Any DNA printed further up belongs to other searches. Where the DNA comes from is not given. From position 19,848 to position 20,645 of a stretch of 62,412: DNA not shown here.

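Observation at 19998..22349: DUF2760-like protein coupled to an atypical Hsp70-family ATPase: an uncharacterised two-gene module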

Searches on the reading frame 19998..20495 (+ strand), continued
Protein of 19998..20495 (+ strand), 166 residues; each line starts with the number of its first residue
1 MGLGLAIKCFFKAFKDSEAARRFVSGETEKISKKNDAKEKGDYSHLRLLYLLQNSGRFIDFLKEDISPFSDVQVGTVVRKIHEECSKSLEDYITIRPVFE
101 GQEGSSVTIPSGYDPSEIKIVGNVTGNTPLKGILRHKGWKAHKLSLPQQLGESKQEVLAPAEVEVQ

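Call 59: search_protein_families(library=padloc, proteins=[L056:7818-8492:+, L056:8574-10394:+, L056:10546-13587:+, L061:10518-13412:+, L057:3418-6186:+], max_evalue=0.01)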
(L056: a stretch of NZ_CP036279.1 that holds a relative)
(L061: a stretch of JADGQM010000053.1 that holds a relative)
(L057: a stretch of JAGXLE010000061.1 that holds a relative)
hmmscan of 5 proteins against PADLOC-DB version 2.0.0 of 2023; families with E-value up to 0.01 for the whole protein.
L056:7818-8492:+ (225 aa): 0 families

L056:8574-10394:+ (607 aa): 1 family
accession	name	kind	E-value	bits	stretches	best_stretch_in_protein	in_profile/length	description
PDLC04731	PDC-M61B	-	0.0002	18.2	1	219-308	346-439/588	-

L056:10546-13587:+ (1014 aa): 1 family
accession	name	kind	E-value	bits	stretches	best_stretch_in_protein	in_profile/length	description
PDLC04731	PDC-M61B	-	5.9e-05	20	1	289-377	345-435/588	-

L061:10518-13412:+ (965 aa): 1 family
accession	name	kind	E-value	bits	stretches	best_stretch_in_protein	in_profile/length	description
PDLC04731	PDC-M61B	-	0.00038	17.3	1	203-311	329-434/588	-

L057:3418-6186:+ (923 aa): 1 family
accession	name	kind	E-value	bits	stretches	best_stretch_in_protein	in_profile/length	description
PDLC04731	PDC-M61B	-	9.2e-06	22.6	1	196-306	330-438/588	-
